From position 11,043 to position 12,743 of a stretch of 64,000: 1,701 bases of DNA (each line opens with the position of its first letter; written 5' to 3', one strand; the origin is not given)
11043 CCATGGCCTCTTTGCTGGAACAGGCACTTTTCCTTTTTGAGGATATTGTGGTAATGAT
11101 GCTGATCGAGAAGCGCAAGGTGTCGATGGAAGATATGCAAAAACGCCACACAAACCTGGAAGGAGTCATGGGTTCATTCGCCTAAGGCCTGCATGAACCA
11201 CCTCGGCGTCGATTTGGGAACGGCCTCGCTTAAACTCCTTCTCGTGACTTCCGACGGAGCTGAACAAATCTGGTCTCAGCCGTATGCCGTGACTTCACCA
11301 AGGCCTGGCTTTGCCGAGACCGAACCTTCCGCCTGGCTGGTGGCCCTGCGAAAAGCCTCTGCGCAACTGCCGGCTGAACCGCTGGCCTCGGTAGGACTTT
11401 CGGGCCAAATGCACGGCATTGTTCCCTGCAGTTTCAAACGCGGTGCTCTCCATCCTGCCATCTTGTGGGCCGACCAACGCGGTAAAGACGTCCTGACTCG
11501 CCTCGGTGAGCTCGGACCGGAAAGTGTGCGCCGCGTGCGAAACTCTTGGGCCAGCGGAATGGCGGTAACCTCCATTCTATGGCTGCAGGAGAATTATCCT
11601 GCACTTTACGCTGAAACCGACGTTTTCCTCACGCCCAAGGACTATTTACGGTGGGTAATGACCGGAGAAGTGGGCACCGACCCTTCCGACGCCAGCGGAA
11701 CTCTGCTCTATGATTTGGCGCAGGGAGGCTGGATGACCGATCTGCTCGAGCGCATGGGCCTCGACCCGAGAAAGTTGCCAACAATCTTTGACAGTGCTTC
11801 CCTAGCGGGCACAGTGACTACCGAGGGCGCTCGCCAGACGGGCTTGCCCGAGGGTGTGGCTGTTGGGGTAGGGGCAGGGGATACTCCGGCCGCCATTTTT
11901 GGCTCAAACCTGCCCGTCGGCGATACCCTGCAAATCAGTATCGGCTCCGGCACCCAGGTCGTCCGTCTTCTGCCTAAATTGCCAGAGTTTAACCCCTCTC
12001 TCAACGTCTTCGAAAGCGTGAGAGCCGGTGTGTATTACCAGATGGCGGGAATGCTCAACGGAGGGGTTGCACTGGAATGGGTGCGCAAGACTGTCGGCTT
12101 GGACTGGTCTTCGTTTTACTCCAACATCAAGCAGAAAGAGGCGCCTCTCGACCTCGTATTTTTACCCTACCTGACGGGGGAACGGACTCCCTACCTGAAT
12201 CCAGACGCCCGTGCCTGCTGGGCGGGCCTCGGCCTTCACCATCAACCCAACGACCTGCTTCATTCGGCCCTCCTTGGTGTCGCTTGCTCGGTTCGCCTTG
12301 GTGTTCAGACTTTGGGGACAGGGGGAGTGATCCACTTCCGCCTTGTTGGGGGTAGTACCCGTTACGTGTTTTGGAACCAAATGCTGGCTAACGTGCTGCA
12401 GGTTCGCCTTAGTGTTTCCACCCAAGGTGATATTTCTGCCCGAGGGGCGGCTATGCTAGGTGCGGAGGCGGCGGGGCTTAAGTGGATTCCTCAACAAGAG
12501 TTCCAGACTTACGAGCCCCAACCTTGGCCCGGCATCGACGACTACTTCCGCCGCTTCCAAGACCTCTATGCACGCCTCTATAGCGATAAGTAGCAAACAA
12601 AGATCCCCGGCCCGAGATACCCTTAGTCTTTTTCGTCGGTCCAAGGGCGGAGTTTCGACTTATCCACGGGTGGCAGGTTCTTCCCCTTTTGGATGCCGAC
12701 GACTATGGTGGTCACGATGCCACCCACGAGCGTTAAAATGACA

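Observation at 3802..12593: Rare-ketose catabolic locus that pairs a free-sugar 3-epimerase with a PHI-type SIS isomerase and an FGGY kinase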

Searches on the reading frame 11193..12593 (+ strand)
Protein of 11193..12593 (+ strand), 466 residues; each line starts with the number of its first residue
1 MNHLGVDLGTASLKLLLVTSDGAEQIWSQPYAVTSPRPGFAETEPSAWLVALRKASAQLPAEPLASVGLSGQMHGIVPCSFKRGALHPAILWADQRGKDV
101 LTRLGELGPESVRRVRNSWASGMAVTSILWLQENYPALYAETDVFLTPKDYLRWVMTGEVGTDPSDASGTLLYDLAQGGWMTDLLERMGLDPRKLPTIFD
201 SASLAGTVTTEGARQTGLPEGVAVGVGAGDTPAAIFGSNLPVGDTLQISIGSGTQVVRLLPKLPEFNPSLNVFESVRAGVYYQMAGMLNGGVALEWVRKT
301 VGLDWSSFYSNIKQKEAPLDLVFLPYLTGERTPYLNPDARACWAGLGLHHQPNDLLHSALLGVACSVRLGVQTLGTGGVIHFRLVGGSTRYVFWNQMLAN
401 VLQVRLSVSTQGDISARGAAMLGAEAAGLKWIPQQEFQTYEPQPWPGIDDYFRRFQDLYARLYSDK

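Call 4: search_protein_families(library=pfam, proteins=[window:11193-12593:+])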
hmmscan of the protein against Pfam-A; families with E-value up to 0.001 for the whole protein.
window:11193-12593:+ (466 aa): 2 families
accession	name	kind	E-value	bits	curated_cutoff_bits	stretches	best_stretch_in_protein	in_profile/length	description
PF00370.27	FGGY_N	-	5.8e-44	151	28.8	1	4-237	3-245/245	FGGY family of carbohydrate kinases, N-terminal domain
PF02782.22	FGGY_C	-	1.5e-19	71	27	1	272-426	29-197/198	FGGY family of carbohydrate kinases, C-terminal domain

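Call 5: search_protein_families(library=ncbifam, proteins=[window:11193-12593:+])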
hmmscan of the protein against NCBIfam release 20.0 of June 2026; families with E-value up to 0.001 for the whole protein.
window:11193-12593:+ (466 aa): 12 families
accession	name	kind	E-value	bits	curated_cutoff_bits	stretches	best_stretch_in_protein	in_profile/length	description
TIGR01312.1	XylB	equivalog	6.6e-94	315.1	380.25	1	4-429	1-441/481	xylulokinase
NF011601.0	PRK15027.1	equivalog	2.4e-58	197.7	912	1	4-424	3-433/484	xylulokinase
TIGR01314.1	gntK_FGGY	equivalog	3.2e-37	128.2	648.55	1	4-428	3-451/505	gluconokinase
TIGR01311.1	glycerol_kin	equivalog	3.7e-31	108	590.35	1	5-439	5-462/496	glycerol kinase GlpK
NF000756.0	PRK00047.1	subfamily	3e-24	85.2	498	1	5-431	9-455/502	glycerol kinase GlpK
NF008187.0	PRK10939.1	equivalog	2.6e-23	82.4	528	1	124-301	138-316/521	autoinducer-2 kinase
TIGR02628.1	fuculo_kin_coli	equivalog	1.2e-22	80.6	470.9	1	126-428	135-443/465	L-fuculokinase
NF003154.0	PRK04123.1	equivalog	8.6e-18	64.3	428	1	120-429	156-494/554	ribulokinase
TIGR01315.1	5C_CHO_kinase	subfamily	1.5e-17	63.5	408.7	2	77-237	91-262/541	FGGY family pentulose kinase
TIGR01234.1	L-ribulokinase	equivalog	5.1e-13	48.6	583.25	1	98-459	131-520/536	ribulokinase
TIGR02627.1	rhamnulo_kin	equivalog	1.5e-08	33.7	527.95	1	131-254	137-253/454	rhamnulokinase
NF007925.0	PRK10640.1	equivalog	9.2e-07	27.6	639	1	131-249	143-256/489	rhamnulokinase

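Call 8: search_solved_structures(query=window:11193-12593:+)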
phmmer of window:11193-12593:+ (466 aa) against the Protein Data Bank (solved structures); distinct sequences matched with E-value up to 0.001: 39.
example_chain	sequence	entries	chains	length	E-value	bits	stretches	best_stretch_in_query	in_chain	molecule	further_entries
2itm_A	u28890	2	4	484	5.1e-59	203.5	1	3-428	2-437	Xylulose kinase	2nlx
5vm1_A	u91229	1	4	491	2.6e-55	191.3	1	3-463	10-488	Xylulokinase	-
3gbt_A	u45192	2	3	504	9.1e-34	120.2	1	4-430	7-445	Gluconate kinase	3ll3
3ifr_A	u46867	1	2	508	2.3e-33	118.9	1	4-462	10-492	Carbohydrate kinase, FGGY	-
3hz6_A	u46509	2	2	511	1.4e-30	109.8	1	6-431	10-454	Xylulokinase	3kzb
2dpn_A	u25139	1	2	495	7.1e-25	90.9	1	4-429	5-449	Glycerol kinase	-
9lyu_B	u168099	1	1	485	4.1e-22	81.8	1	4-423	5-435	glycerol kinase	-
9lzi_A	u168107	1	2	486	4.1e-22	81.8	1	4-423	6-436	glycerol kinase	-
9lyu_A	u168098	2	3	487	4.1e-22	81.8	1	4-423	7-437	glycerol kinase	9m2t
9lyy_A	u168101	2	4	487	4.1e-22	81.8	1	4-423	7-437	glycerol kinase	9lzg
2zf5_O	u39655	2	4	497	1.1e-20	77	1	4-427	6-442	Glycerol kinase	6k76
6k78_B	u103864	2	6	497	3.7e-20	75.4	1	4-427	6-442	Glycerol kinase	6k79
6k78_A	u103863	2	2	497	3.7e-20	75.4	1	4-427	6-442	Glycerol kinase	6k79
3ezw_A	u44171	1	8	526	1.5e-19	73.3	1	6-455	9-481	Glycerol kinase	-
1bwf_Y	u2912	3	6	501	1.5e-19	73.3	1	5-455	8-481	GLYCEROL KINASE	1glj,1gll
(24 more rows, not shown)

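Call 50: find_encoding_contigs(protein=window:11193-12593:+, flank=10000, max_places=3)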
Protein window:11193-12593:+ (466 aa): 17 contigs read that carry it; 3 places shown.
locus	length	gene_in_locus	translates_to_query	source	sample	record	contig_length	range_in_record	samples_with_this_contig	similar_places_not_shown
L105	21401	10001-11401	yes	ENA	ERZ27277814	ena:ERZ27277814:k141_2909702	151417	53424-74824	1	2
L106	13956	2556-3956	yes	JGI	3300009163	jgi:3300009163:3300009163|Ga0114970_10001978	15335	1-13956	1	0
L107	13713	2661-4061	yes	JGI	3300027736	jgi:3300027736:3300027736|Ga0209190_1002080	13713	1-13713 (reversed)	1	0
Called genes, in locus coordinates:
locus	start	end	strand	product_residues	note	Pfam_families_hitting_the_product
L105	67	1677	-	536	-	PF00005:ABC_tran, PF13555:AAA_29 (faint), PF13304:AAA_21 (faint), PF12848:ABC_tran_Xtn, PF00005:ABC_tran, PF02463:SMC_N (weak)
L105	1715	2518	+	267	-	-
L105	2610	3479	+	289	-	PF01261:AP_endonuc_2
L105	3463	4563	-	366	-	PF00392:GntR, PF13545:HTH_Crp_2 (weak), PF01047:MarR (weak), PF01978:TrmB (weak), PF12802:MarR_2 (weak), PF25213:HVO_A0261_N (weak), PF00532:Peripla_BP_1, PF13377:Peripla_BP_3, +3 more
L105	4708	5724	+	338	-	PF13407:Peripla_BP_4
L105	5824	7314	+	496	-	PF13555:AAA_29 (faint), PF00005:ABC_tran, PF09818:ABC_ATPase (faint), PF13304:AAA_21 (faint), PF00005:ABC_tran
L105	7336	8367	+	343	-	PF02653:BPD_transp_2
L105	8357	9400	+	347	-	PF02653:BPD_transp_2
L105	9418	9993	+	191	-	-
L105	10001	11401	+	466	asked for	PF00370:FGGY_N, PF02782:FGGY_C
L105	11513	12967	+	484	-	PF00270:DEAD, PF04851:ResIII, PF00271:Helicase_C, PF03880:DbpA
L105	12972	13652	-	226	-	PF00925:GTP_cyclohydro2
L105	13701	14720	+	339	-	PF01266:DAO (faint), PF01946:Thi4 (weak), PF13450:NAD_binding_8, PF01593:Amino_oxidase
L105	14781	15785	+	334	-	PF03480:DctP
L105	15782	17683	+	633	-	PF04290:DctQ, PF06808:DctM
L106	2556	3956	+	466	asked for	PF00370:FGGY_N, PF02782:FGGY_C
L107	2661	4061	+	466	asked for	PF00370:FGGY_N, PF02782:FGGY_C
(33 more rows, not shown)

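Call 83: find_homologous_proteins(query=window:11193-12593:+)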
Query window:11193-12593:+ (466 aa): 4621 proteins with E <= 0.001 among 8000 candidates; the best 120 are listed.
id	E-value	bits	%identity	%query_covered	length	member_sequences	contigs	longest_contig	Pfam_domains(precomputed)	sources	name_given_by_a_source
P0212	0.0e+0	1060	100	100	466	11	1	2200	PF00370.28,PF02782.23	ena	-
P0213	1.1e-268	910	84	100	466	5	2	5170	PF00370.28,PF02782.23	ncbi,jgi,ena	-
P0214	2.5e-230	783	74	100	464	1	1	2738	PF00370.28,PF02782.23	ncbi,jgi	-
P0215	6.8e-230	782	74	99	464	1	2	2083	PF00370.28,PF02782.23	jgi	jgi:xylulokinase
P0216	4.8e-229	779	73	99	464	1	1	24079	PF00370.28,PF02782.23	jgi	jgi:xylulokinase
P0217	3.7e-222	756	71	99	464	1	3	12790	PF00370.28,PF02782.23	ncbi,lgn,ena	-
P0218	1.9e-169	583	57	98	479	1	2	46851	PF00370.28,PF02782.23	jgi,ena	jgi:xylulokinase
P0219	5.2e-168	578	59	99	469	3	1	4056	PF00370.28,PF02782.23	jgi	-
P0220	1.2e-166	573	56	100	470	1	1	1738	PF00370.28,PF02782.23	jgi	jgi:xylulokinase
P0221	1.9e-164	566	56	99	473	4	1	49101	PF00370.28,PF02782.23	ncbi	-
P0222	2.5e-162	559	57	99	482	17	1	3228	PF00370.28,PF02782.23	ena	-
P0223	3.8e-159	549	55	100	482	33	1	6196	PF00370.28,PF02782.23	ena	-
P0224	8.6e-158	544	56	100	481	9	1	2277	PF00370.28,PF02782.23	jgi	jgi:xylulokinase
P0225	2.9e-155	536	55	100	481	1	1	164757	PF00370.28,PF02782.23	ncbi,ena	-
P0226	5.4e-152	525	54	95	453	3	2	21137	PF00370.28,PF02782.23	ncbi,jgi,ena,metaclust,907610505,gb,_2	metaclust:\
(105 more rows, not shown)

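Call 85: find_encoding_contigs(protein=P0218, flank=10000, max_places=1)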
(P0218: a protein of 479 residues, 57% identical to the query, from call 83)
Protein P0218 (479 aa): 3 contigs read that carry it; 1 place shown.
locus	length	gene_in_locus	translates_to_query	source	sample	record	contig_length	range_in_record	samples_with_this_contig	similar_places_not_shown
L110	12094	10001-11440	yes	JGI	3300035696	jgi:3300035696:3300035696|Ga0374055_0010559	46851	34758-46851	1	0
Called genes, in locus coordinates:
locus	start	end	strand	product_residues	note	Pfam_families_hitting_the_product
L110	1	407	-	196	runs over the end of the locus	PF13586:DDE_Tnp_1_2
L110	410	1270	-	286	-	PF05598:DUF772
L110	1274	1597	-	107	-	-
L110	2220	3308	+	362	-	PF01321:Creatinase_N (weak), PF00557:Peptidase_M24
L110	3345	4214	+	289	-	PF01261:AP_endonuc_2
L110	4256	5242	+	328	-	PF00356:LacI, PF00532:Peripla_BP_1, PF13407:Peripla_BP_4, PF13377:Peripla_BP_3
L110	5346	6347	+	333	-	PF00532:Peripla_BP_1 (weak), PF13407:Peripla_BP_4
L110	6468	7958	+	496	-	PF00005:ABC_tran, PF13304:AAA_21 (faint), PF00005:ABC_tran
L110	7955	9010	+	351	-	PF02653:BPD_transp_2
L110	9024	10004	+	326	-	PF02653:BPD_transp_2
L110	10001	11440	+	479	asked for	PF00370:FGGY_N, PF02782:FGGY_C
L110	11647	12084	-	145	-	PF13581:HATPase_c_2 (weak), PF02518:HATPase_c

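Call 86: find_encoding_contigs(protein=P0225, flank=10000, max_places=1)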
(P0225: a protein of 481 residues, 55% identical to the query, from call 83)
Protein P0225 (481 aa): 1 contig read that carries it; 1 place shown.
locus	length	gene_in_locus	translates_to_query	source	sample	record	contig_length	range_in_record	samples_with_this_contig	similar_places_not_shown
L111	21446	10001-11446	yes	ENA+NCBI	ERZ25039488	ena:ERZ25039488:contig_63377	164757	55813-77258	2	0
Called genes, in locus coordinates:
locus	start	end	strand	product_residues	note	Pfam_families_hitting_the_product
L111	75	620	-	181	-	-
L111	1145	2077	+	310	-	PF08450:SGL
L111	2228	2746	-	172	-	PF00881:Nitroreductase, PF14512:TM1586_NiRdase (faint), PF00881:Nitroreductase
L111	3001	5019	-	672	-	PF02366:PMT (weak), PF13231:PMT_2, PF24878:YkcB_C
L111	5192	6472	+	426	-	PF07690:MFS_1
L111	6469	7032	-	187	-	PF22741:PTP-NADK, PF22784:PTP-SAK, PF00782:DSPc, PF22785:Tc-R-P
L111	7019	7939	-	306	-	PF00781:DAGK_cat, PF19279:YegS_C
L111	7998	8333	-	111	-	PF12840:HTH_20, PF01022:HTH_5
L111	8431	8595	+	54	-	-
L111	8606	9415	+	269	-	PF06325:PrmA (weak), PF01135:PCMT (weak), PF13489:Methyltransf_23, PF01209:Ubie_methyltran, PF13847:Methyltransf_31, PF08241:Methyltransf_11, PF08242:Methyltransf_12, PF13649:Methyltransf_25, +1 more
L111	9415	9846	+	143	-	PF00583:Acetyltransf_1 (weak), PF13508:Acetyltransf_7 (weak)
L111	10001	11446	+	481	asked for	PF00370:FGGY_N, PF02782:FGGY_C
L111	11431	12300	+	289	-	PF13353:Fer4_12, PF04055:Radical_SAM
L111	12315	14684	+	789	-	PF02901:PFL-like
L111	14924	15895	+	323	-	PF09863:DUF2090, PF01791:DeoC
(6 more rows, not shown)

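Call 87: find_encoding_contigs(protein=P0221, flank=10000, max_places=1)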
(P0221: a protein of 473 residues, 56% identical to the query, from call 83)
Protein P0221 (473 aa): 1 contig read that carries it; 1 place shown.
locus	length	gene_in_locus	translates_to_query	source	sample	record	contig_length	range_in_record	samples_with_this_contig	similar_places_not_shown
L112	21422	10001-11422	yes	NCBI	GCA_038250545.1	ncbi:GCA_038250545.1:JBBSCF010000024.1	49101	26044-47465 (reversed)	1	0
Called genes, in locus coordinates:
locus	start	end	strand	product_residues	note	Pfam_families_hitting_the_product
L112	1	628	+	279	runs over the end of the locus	PF18914:DUF5666 (weak)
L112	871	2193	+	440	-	PF00595:PDZ, PF17820:PDZ_6, PF03572:Peptidase_S41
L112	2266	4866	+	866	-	PF00690:Cation_ATPase_N, PF00122:E1-E2_ATPase, PF00702:Hydrolase, PF13246:Cation_ATPase, PF00689:Cation_ATPase_C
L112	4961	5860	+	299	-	PF02826:2-Hacid_dh_C, PF03446:NAD_binding_2, PF03807:F420_oxidored, PF00393:6PGD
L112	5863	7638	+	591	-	PF00479:G6PD_N, PF02781:G6PD_C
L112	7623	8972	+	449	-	PF10128:OpcA_G6PD_assem, PF20171:OpcA_G6PD_C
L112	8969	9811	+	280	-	PF01182:Glucosamine_iso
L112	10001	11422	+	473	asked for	PF00370:FGGY_N, PF02782:FGGY_C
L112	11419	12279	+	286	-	PF13353:Fer4_12 (faint), PF04055:Radical_SAM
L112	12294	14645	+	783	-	PF02901:PFL-like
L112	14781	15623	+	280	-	PF00561:Abhydrolase_1, PF12146:Hydrolase_4, PF12697:Abhydrolase_6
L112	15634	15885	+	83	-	PF04226:Transgly_assoc (weak)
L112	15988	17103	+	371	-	PF00285:Citrate_synt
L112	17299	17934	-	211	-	PF11667:DUF3267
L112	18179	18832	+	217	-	-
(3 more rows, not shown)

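Call 95: search_protein_families(library=ncbifam, proteins=[L110:3345-4214:+, L110:10001-11440:+, L110:4256-5242:+], max_evalue=1e-10)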
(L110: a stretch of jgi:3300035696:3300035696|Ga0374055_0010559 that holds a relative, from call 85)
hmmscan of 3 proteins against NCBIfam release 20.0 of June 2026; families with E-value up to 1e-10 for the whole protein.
L110:3345-4214:+ (289 aa): 4 families
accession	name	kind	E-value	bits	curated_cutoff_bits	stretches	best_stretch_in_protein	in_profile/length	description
NF051856.1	PsicseEpim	equivalog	1.1e-139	465.2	300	1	1-287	1-287/287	D-psicose 3-epimerase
NF041099.2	keto_glucon_epim_IolO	equivalog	9.9e-36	123.4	300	1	17-245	22-246/269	5-keto-L-gluconate epimerase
TIGR03234.1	OH-pyruv-isom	equivalog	3.8e-13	49.3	353.45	1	121-244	113-239/254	hydroxypyruvate isomerase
NF007360.0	PRK09856.1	equivalog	1e-12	48.2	305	1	116-244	116-247/276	fructoselysine 3-epimerase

L110:10001-11440:+ (479 aa): 10 families
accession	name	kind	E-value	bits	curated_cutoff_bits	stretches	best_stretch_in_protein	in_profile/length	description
TIGR01312.1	XylB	equivalog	9.4e-95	317.9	380.25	1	4-431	1-442/481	xylulokinase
NF011601.0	PRK15027.1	equivalog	1e-54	185.8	912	1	3-424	2-432/484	xylulokinase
TIGR01314.1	gntK_FGGY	equivalog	2.2e-39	135.4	648.55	1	4-430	3-452/505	gluconokinase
TIGR01311.1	glycerol_kin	equivalog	2.2e-32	112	590.35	1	5-429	5-451/496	glycerol kinase GlpK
NF000756.0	PRK00047.1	subfamily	3.1e-29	101.6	498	1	5-427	9-451/502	glycerol kinase GlpK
TIGR01315.1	5C_CHO_kinase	subfamily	2.3e-26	92.6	408.7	1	3-232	2-256/541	FGGY family pentulose kinase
TIGR02628.1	fuculo_kin_coli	equivalog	2e-25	89.7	470.9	1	86-432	92-446/465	L-fuculokinase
NF008187.0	PRK10939.1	equivalog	7.1e-24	84.3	528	1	124-262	137-276/521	autoinducer-2 kinase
NF003154.0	PRK04123.1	equivalog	1.2e-14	53.9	428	0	323-434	384-498/554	ribulokinase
TIGR01234.1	L-ribulokinase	equivalog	9.7e-12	44.4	583.25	0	312-431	364-488/536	ribulokinase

L110:4256-5242:+ (328 aa): 18 families
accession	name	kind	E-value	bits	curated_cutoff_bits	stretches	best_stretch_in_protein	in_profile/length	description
NF047341.1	lactose_RbsR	equivalog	4.6e-55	187.2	382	1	6-327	5-328/331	ribose utilization transcriptional repressor RbsR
NF007743.0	PRK10423.1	equivalog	8.2e-47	159.9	531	1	8-326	6-329/330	ribose operon transcriptional repressor RbsR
TIGR01481.1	ccpA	equivalog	4.4e-40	138.1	442.35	1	6-328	5-330/330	catabolite control protein A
NF052440.1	TransRegGNTRPSEAE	equivalog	8.1e-40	136.9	400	1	7-324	9-330/333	HTH-type transcriptional regulator GntR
NF007979.0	PRK10703.1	equivalog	1.1e-39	136.5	501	1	6-316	4-319/341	HTH-type transcriptional repressor PurR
TIGR02417.1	fruct_sucro_rep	subfamily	1.8e-39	135.9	389.55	1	8-320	4-322/327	D-fructose-responsive transcription factor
NF008452.0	PRK11303.1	equivalog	8e-38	130.4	385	1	8-314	5-316/332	catabolite repressor/activator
NF007075.0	PRK09526.1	subfamily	8.7e-38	130.1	340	1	6-327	8-331/358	LacI family DNA-binding transcriptional regulator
NF051853.1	TransRegUriRCory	equivalog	1.3e-37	129.7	550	1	8-326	5-323/327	transcriptional regulator UriR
NF008269.0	PRK11041.1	equivalog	9.8e-37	126.7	436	1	8-326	14-336/342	DNA-binding transcriptional regulator CytR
NF007449.0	PRK10014.1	subfamily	3.8e-32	111.7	310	1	5-321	8-338/342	Mal regulon transcriptional regulator MalI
NF008002.0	PRK10727.1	equivalog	6.7e-31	107.6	557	1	6-310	4-311/341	HTH-type transcriptional regulator GalR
NF007706.0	PRK10401.1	equivalog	2.2e-30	106.1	555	1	6-297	4-298/346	HTH-type transcriptional regulator GalS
NF047913.1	TransRegIdnR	equivalog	2.5e-30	105.9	500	1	8-316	10-319/331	DNA-binding transcriptional regulator IdnR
NF011563.0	PRK14987.1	equivalog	9e-25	87.6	433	1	8-312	10-315/331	gluconate operon transcriptional repressor GntR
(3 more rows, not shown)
